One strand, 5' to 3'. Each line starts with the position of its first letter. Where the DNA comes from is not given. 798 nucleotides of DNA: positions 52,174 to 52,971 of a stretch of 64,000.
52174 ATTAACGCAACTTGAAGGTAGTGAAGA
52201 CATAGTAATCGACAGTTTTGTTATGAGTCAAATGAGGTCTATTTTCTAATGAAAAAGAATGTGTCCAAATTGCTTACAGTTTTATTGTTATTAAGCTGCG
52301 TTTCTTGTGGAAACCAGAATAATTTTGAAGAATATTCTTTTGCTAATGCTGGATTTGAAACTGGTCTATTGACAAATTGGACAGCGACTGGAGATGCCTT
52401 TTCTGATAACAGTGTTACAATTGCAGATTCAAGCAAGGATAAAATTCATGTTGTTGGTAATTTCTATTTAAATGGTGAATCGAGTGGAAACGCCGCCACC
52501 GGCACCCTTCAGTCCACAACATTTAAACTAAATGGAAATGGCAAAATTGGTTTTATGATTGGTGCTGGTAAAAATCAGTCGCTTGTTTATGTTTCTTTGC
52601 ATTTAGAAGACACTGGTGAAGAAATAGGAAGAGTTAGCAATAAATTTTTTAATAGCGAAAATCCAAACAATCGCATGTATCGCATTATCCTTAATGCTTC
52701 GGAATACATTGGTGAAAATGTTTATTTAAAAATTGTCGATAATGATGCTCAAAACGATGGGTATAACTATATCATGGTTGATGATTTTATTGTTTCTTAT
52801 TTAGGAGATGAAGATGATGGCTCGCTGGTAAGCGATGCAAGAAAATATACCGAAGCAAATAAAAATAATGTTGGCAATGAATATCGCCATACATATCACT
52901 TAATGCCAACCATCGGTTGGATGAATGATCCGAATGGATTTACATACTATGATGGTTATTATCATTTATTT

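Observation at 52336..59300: Recurring uncharacterised ~155-aa beta-sandwich module (N-G-x-F-E-x-G ... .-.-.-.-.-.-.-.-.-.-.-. ... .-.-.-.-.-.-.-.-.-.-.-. ... D-D-F) present in six copies across three adjacent surface proteins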

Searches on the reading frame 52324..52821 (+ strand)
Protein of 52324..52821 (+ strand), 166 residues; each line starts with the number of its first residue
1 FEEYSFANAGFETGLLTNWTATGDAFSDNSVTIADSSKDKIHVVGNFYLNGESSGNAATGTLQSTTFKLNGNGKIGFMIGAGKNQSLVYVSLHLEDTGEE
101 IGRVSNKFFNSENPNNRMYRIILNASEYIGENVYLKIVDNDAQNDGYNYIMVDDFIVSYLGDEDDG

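Call 7: search_solved_structures(query=A1, max_evalue=10, show_alignments=3)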
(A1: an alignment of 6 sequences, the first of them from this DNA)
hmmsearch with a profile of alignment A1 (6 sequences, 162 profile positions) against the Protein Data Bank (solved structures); distinct sequences matched with E-value up to 10: 2.
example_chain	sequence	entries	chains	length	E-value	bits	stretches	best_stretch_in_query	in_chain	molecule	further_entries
8xmz_A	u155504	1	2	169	0.32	14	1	2-77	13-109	T9SS C-terminal target domain-containing protein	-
4nu7_A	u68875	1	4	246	1.4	11.9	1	93-135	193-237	Ribulose-phosphate 3-epimerase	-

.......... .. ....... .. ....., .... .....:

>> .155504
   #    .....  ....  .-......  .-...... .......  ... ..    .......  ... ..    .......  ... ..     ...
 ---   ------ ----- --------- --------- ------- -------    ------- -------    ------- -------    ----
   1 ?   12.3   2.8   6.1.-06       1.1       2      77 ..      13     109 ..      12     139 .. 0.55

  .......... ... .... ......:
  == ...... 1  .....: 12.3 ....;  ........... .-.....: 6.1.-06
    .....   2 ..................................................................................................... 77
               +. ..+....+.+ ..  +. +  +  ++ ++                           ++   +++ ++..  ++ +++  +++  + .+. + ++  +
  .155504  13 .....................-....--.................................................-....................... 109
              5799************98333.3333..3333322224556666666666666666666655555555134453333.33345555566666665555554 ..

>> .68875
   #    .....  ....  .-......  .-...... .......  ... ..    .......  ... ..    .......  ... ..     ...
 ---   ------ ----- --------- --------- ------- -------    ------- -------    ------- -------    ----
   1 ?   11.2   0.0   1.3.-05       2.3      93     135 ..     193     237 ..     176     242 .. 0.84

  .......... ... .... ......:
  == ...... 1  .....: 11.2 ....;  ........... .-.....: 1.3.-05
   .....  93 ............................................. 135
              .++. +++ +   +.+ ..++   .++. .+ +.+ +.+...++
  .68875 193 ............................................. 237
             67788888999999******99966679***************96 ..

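Call 36: search_protein_representatives(alignment_id=A4)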
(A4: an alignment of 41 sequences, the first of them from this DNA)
Query: 41 sequences, 169 profile positions. Proteins with E-value up to 0.001 (for the whole library): 4105; up to 1e-10: 1704; up to 1e-30: 415. The best 150 are listed.
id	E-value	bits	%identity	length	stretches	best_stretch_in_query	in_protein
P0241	0.0e+00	997.2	-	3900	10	4-163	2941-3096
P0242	2.4e-294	981.0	-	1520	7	3-165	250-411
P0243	9.0e-272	907.6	-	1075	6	3-168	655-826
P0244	1.8e-225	756.9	-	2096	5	3-167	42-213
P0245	2.7e-207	697.8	-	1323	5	3-167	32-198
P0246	9.8e-201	676.4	-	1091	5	2-167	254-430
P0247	2.3e-191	645.9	-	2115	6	3-166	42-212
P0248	2.3e-189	639.4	-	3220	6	4-166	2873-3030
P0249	1.9e-187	633.1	-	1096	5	4-167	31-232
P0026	2.8e-186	629.3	-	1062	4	3-166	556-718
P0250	3.5e-182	616.0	-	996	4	3-168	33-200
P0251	8.8e-182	614.7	-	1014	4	2-166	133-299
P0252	2.2e-176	597.1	-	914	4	2-168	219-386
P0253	1.8e-174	590.9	-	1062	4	3-168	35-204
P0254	1.3e-172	584.9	-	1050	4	3-168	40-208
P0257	1.5e-168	571.6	-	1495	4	3-165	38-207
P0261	1.7e-162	552.0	-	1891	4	3-167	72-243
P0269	1.9e-154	525.8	-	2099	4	4-167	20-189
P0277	5.9e-136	465.6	-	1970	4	3-166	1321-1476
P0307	3.5e-110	381.7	-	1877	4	4-162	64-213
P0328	9.4e-97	338.0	-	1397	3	4-161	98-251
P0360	6.8e-83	292.9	-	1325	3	5-162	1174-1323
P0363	9.8e-83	292.4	-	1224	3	4-167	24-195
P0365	8.2e-81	286.1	-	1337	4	3-161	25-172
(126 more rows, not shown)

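Call 40: list_cluster_members(proteins=[P0257, P0261, P0244, P0360, P0363, P0328, P0307, P0269, P0277, P0365])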
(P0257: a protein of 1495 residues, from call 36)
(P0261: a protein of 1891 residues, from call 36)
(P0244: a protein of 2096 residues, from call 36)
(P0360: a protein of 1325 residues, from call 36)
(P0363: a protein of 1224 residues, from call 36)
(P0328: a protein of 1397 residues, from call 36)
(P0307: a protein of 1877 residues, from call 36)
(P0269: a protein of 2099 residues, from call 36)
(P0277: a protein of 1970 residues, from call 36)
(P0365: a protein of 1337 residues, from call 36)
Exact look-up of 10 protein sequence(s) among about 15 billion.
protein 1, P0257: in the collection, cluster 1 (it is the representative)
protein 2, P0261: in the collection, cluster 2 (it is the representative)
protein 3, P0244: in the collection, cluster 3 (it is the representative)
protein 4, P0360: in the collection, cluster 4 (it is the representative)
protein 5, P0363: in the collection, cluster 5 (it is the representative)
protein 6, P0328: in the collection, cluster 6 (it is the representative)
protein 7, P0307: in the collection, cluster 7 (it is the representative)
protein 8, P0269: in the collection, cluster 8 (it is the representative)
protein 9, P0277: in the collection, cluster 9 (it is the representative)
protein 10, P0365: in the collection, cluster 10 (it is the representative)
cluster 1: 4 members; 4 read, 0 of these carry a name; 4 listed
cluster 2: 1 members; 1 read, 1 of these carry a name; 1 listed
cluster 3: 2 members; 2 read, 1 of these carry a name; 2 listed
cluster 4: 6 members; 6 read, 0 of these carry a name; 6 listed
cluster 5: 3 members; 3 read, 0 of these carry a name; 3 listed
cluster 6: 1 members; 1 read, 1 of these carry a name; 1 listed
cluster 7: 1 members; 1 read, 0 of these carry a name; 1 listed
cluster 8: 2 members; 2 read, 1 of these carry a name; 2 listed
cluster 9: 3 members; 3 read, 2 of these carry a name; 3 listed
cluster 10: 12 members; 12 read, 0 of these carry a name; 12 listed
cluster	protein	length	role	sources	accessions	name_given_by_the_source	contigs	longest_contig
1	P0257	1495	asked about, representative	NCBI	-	-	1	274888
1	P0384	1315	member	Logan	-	-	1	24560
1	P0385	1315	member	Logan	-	-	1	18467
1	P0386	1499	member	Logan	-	-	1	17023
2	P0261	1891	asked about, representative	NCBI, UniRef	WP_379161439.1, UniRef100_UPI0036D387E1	GH32 C-terminal domain-containing protein [Paenibacillus sp. sgz5001063] | GH32 C-terminal domain-containing protein n=1 Tax=Paenibacillus sp. sgz5001063 ...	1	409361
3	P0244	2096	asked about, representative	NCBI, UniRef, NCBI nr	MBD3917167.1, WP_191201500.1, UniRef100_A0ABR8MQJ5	S-layer homology domain-containing protein [Paenibacillus sp. PR3] | beta-fructofuranosidase n=1 Tax=Paenibacillus terricola TaxID=2763503 ... | S-layer homology domain-containing protein [Paenibacillus terricola]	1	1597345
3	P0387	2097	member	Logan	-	-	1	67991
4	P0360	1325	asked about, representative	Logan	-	-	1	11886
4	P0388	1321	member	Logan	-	-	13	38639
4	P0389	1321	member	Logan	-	-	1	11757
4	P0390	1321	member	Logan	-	-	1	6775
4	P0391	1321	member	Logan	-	-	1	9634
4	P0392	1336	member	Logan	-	-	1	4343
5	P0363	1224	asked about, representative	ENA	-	-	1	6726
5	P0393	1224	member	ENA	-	-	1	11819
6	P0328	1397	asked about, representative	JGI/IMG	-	sucrose-6-phosphate hydrolase SacC (GH32 family)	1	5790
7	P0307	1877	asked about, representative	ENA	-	-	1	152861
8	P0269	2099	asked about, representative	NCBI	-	-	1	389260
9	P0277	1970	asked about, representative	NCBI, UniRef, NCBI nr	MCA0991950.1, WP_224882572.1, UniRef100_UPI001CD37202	GH32 C-terminal domain-containing protein [Guptibacillus hwajinpoensis] | GH32 C-terminal domain-containing protein n=1 Tax=Guptibacillus hwajinpoensis ... | GH32 C-terminal domain-containing protein [Pseudalkalibacillus hwajinpoensis]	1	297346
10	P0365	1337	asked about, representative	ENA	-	-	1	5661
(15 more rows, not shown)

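Call 41: search_protein_families(library=pfam, alignment_id=A5, max_evalue=0.00001)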
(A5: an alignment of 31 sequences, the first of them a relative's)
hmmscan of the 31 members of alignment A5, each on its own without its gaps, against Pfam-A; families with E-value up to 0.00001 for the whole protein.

A. member 1, P0244 (2096 aa): 5 families
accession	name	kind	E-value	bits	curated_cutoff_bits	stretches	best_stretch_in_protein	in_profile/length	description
PF00251.26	Glyco_hydro_32N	-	8e-62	210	22.1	1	1004-1324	1-303/307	Glycosyl hydrolases family 32 N-terminal domain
PF00395.25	SLH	-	3.7e-36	123.3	20.8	3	1972-2012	4-44/44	S-layer homology domain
PF08244.19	Glyco_hydro_32C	-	7.3e-32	111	21.9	1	1331-1484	1-158/158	Glycosyl hydrolases family 32 C terminal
PF13385.13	Laminin_G_3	-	1.8e-26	93.5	27.6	1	797-966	2-150/151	Concanavalin A-like lectin/glucanases superfamily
PF00354.24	Pentaxin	-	4.6e-06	26.9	25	1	882-991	81-186/194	Pentaxin family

B. families by the number of members that match (of 31 scanned): 17 families
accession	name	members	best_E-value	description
PF00251.26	Glyco_hydro_32N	16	3.2e-156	Glycosyl hydrolases family 32 N-terminal domain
PF13385.13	Laminin_G_3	16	2.3e-29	Concanavalin A-like lectin/glucanases superfamily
PF08244.19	Glyco_hydro_32C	15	3.2e-75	Glycosyl hydrolases family 32 C terminal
PF02368.24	Big_2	9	1.4e-111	Bacterial Ig-like domain (group 2)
PF18962.6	Por_Secre_tail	3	1.2e-13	Secretion system C-terminal sorting domain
PF00395.25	SLH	2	3.7e-36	S-layer homology domain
PF22359.2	Big-like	2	1.4e-33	Bacterial Ig-like domain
PF04122.17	CW_binding_2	1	2.1e-66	Cell wall binding domain 2 (CWB2)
PF18582.6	HZS_alpha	1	9.3e-32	Hydrazine synthase alpha subunit middle domain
PF07532.17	Big_4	1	2.4e-17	Bacterial Ig-like domain (group 4)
PF07554.19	FIVAR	1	3.2e-16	FIVAR domain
PF21461.3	HL_N-beta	1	1.1e-14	Hyaluronate lyase, N-terminal beta-sheet domain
PF21764.3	Invasin_D4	1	1.2e-07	Invasin, domain 4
PF06832.18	BiPBP_C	1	4.1e-07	Penicillin-Binding Protein C-terminus Family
PF16346.12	GH32_BT1760-like_C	1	6.2e-07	GH32, BT1760-like, C-terminal domain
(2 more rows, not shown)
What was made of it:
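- On CAZy CBM38: 16 of 31 large module proteins carry GH32 (call 41).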

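Call 46: find_homologous_proteins(query=P0360, max_evalue=1e-20)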
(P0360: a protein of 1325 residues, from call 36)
Query P0360 (1325 aa): 114 proteins with E <= 1e-20 among 8000 candidates.
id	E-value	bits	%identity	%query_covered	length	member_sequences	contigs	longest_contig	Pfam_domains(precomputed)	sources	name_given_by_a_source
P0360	0.0e+0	3074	100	100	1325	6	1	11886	PF08244.20,PF00251.27,PF13385.14,PF02368.25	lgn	-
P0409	0.0e+0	2023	54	100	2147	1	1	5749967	PF08244.20,PF00251.27,PF13385.14,PF02368.25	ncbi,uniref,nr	ncbi:GH32 C-terminal domain-containing protein [Paenibacillus beijingensis]|uniref:GH32 C-terminal d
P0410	0.0e+0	1969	54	99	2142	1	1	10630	PF08244.20,PF00251.27,PF13385.14,PF02368.25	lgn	-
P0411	0.0e+0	1950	54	100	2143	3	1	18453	PF08244.20,PF00251.27,PF13385.14,PF02368.25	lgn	-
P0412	0.0e+0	1908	52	100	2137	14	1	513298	PF08244.20,PF00251.27,PF02368.25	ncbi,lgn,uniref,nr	ncbi:GH32 C-terminal domain-containing protein [Paenibacillus prosopidis]|uniref:Sucrose-6-phosphate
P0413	0.0e+0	1898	53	100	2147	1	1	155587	PF08244.20,PF22847.3,PF00251.27,PF02368.25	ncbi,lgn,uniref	ncbi:GH32 C-terminal domain-containing protein [Cohnella sp.]|uniref:GH32 C-terminal domain-containi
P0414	0.0e+0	1876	52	99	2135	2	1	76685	PF08244.20,PF00251.27,PF13385.14,PF02368.25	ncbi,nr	ncbi:GH32 C-terminal domain-containing protein [Paenibacillus phytorum]|nr:GH32 C-terminal domain-co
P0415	0.0e+0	1870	54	100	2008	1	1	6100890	PF08244.20,PF00251.27,PF13385.14,PF02368.25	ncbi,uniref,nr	ncbi:GH32 C-terminal domain-containing protein [Paenibacillus sp. sptzw28]|uniref:GH32 C-terminal do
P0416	0.0e+0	1869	54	100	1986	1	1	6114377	PF08244.20,PF00251.27,PF13385.14,PF02368.25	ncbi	ncbi:GH32 C-terminal domain-containing protein [Paenibacillus tarimensis]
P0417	0.0e+0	1839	55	99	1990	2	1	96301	PF08244.20,PF00251.27,PF13385.14,PF02368.25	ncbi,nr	ncbi:GH32 C-terminal domain-containing protein [Cohnella fermenti]|nr:GH32 C-terminal domain-contain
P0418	0.0e+0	1820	55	98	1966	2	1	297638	PF08244.20,PF00251.27,PF13385.14,PF02368.25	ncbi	-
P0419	0.0e+0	1815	55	97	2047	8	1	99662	PF08244.20,PF22847.3,PF00251.27,PF13385.14,PF02368.25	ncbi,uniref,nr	ncbi:hypothetical protein E2L07_03750 [Halalkalibacterium halodurans]|uniref:GH32 C-terminal domain-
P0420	0.0e+0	1811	49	100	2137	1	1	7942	PF08244.20,PF00251.27,PF02368.25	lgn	-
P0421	0.0e+0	1805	53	99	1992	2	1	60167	PF08244.20,PF00251.27,PF13385.14,PF02368.25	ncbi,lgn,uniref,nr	ncbi:hypothetical protein GJU40_11655 [Bacillus lacus]|uniref:Uncharacterized protein n=1 Tax=Metaba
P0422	0.0e+0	1798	53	98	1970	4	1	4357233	PF08244.20,PF00251.27,PF13385.14,PF02368.25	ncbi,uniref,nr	ncbi:GH32 C-terminal domain-containing protein [Guptibacillus hwajinpoensis]|uniref:GH32 C-terminal 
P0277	0.0e+0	1791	53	98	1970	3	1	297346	PF08244.20,PF00251.27,PF13385.14,PF02368.25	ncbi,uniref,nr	ncbi:GH32 C-terminal domain-containing protein [Guptibacillus hwajinpoensis]|uniref:GH32 C-terminal 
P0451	0.0e+0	1095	39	97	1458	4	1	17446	PF08244.20,PF00251.27,PF13385.14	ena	-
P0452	0.0e+0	1088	38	97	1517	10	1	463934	PF08244.20,PF00251.27,PF13385.14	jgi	-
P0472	3.5e-268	911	36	97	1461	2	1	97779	PF08244.20,PF00251.27,PF13385.14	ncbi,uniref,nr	ncbi:GH32 C-terminal domain-containing protein [Paenibacillus sp.]|uniref:GH32 C-terminal domain-con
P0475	1.6e-260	886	34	98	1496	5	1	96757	PF08244.20,PF00251.27,PF13385.14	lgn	-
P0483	1.3e-255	870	35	98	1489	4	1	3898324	PF08244.20,PF00251.27,PF13385.14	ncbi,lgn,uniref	ncbi:GH32 C-terminal domain-containing protein [Paenibacillus pabuli]|uniref:GH32 C-terminal domain-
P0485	5.9e-244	831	43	68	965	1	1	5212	PF08244.20,PF00251.27,PF13385.14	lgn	-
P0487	6.6e-239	814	34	97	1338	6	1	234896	PF08244.20,PF00251.27,PF13385.14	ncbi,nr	ncbi:GH32 C-terminal domain-containing protein [Paenibacillus sp. EKM208P]|nr:GH32 C-terminal domain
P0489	2.1e-238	813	35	97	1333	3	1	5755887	PF08244.20,PF00251.27,PF13385.14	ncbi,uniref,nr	ncbi:GH32 C-terminal domain-containing protein [Paenibacillus polymyxa]|uniref:GH32 C-terminal domai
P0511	9.1e-59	217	46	12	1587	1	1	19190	PF08244.20,PF06439.19,PF00251.27,PF19763.7,PF00395.26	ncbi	ncbi:Levanase precursor [compost metagenome]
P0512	2.1e-58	216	46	11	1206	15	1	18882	PF08244.20,PF17851.9,PF06439.19,PF00251.27,PF19763.7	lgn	-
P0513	3.0e-58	216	44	11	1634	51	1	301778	PF08244.20,PF06439.19,PF00251.27,PF19763.7,PF00395.26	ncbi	-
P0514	2.7e-54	203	46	11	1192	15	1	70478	PF08244.20,PF17851.9,PF06439.19,PF00251.27,PF19763.7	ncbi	ncbi:GH32 C-terminal domain-containing protein [Priestia filamentosa]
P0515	7.0e-54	201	45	12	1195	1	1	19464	PF08244.20,PF06439.19,PF00251.27,PF19763.7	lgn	-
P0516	1.0e-49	187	45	12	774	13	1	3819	PF06439.19,PF00251.27,PF19763.7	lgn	-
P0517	2.8e-41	159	47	11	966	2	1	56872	PF08244.20,PF06439.19,PF00251.27,PF19763.7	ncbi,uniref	ncbi:GH32 C-terminal domain-containing protein [Ammoniphilus sp. YIM 78166]|uniref:GH32 C-terminal d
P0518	5.1e-27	112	28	22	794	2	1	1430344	PF08244.20,PF22847.3,PF00251.27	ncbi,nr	ncbi:hypothetical protein ASG74_09180 [Knoellia sp. Soil729]|nr:hypothetical protein ASG74_09180 [Kn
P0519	1.7e-26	110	43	13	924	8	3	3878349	PF00251.27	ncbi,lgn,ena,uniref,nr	ncbi:glycoside hydrolase family 32 protein [Victivallis sp. Marseille-Q1083]|uniref:glycoside hydrol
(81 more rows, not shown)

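Call 47: list_cluster_members(proteins=[P0489, P0487, P0483, P0475, P0472, P0451, P0452, P0257])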
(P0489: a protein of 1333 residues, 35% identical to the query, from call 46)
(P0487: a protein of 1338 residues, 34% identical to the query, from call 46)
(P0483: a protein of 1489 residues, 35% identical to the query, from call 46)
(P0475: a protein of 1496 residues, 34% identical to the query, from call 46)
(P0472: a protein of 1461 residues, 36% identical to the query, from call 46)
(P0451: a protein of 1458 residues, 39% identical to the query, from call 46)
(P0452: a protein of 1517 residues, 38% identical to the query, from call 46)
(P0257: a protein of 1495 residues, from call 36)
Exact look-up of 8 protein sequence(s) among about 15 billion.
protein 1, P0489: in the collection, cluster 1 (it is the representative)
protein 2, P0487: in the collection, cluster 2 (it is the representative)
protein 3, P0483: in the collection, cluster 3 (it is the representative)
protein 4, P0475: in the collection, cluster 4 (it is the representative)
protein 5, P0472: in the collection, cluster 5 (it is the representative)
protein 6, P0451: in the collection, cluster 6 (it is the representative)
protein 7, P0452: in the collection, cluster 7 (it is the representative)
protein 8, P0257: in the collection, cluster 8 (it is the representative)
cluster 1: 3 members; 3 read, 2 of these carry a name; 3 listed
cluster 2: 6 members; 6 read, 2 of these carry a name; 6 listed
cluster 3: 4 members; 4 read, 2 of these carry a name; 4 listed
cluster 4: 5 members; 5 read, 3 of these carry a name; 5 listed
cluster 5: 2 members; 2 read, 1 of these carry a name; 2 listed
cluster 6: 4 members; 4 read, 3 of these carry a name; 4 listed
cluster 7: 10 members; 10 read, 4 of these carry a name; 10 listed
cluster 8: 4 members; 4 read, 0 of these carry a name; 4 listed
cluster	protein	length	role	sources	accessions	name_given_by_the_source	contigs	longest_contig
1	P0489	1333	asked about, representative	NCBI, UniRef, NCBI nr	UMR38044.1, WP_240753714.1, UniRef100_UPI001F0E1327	GH32 C-terminal domain-containing protein [Paenibacillus polymyxa] | GH32 C-terminal domain-containing protein n=1 Tax=Paenibacillus polymyxa TaxID=1406 ...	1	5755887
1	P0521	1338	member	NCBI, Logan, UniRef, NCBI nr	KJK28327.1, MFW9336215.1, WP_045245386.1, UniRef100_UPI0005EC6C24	GH32 C-terminal domain-containing protein [Paenibacillus polymyxa] | GH32 C-terminal domain-containing protein n=1 Tax=Paenibacillus polymyxa TaxID=1406 ...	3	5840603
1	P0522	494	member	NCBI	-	-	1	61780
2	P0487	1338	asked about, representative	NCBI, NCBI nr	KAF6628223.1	GH32 C-terminal domain-containing protein [Paenibacillus sp. EKM208P]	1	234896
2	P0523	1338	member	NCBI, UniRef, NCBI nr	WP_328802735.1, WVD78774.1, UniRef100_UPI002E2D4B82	GH32 C-terminal domain-containing protein [Paenibacillus sp. LX16] | GH32 C-terminal domain-containing protein n=1 Tax=Paenibacillus sp. LX16 TaxID=1740264 ...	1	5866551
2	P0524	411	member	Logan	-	-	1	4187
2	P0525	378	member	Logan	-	-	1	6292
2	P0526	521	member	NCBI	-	-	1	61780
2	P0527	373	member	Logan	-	-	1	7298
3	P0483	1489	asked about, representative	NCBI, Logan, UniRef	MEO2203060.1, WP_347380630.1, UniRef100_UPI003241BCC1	GH32 C-terminal domain-containing protein [Paenibacillus pabuli] | GH32 C-terminal domain-containing protein n=1 Tax=Paenibacillus pabuli TaxID=1472 ...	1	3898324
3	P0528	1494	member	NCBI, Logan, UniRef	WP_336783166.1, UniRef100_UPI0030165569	GH32 C-terminal domain-containing protein [Paenibacillus illinoisensis] | GH32 C-terminal domain-containing protein n=1 Tax=Paenibacillus illinoisensis TaxID=59845 ...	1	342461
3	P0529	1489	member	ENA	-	-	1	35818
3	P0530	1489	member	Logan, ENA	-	-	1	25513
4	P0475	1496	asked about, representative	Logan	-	-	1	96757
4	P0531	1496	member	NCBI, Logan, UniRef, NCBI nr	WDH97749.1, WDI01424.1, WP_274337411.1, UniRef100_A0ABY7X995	GH32 C-terminal domain-containing protein [Paenibacillus urinalis] | beta-fructofuranosidase n=1 Tax=Paenibacillus urinalis TaxID=521520 RepID=A0ABY7X995_9BACL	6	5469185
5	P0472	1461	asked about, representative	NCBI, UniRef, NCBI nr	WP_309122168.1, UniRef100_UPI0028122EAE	GH32 C-terminal domain-containing protein [Paenibacillus sp.] | GH32 C-terminal domain-containing protein n=1 Tax=Paenibacillus sp. TaxID=58172 ...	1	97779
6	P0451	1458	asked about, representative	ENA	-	-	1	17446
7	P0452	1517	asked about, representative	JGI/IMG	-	-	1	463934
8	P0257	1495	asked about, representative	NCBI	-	-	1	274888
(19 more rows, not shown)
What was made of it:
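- Tried and rejected: Current names are all 'GH32 C-terminal domain-containing protein' (calls 40, 47).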

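Call 52: search_solved_structures(query=A4, max_evalue=10, show_alignments=2)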
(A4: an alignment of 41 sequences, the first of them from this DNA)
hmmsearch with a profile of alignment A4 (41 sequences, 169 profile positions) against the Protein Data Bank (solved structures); distinct sequences matched with E-value up to 10: 7.
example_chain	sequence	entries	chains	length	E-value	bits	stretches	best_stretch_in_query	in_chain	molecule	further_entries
2xom_A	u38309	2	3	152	0.0019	21.3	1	4-56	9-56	ARABINOGALACTAN ENDO-1,4-BETA-GALACTOSIDASE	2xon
8xmz_A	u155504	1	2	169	0.0021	21.2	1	3-33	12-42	T9SS C-terminal target domain-containing protein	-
4xup_A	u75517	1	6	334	0.097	15.8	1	9-48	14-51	Endo-1,4-beta-xylanase C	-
6a98_A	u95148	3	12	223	0.67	13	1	101-165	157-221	aromatic prenyltransferase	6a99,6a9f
4xuo_A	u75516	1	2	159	0.86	12.7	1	9-48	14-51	Endo-1,4-beta-xylanase C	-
4npk_A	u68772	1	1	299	1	12.5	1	104-163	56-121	Extended synaptotagmin-2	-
4npj_A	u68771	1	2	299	1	12.5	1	104-163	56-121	Extended synaptotagmin-2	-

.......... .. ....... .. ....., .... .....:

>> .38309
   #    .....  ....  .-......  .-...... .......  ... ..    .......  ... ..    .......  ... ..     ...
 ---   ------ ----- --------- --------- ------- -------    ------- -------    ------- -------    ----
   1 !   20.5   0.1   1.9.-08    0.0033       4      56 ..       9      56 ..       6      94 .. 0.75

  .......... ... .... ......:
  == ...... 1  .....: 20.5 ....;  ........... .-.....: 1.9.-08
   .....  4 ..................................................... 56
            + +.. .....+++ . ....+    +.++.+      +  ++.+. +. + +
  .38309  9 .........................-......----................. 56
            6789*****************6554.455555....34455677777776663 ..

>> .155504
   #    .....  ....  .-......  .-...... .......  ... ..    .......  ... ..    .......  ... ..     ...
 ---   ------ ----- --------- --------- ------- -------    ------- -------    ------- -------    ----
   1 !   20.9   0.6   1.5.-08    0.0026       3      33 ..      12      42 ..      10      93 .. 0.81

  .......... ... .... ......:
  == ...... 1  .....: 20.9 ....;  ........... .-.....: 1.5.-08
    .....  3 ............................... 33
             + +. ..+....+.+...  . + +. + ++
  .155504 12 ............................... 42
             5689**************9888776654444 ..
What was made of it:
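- On CBM61: The profile match has E = 0.0019 and is restricted to profile positions 4-56 (call 52).
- No solved structure matches beyond that motif (calls 7, 52).
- Tried and rejected: Profile searches with 6 and with 41 modules found nothing beyond the first 30-50 residues of 2xom and 8xmz (calls 7, 52).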
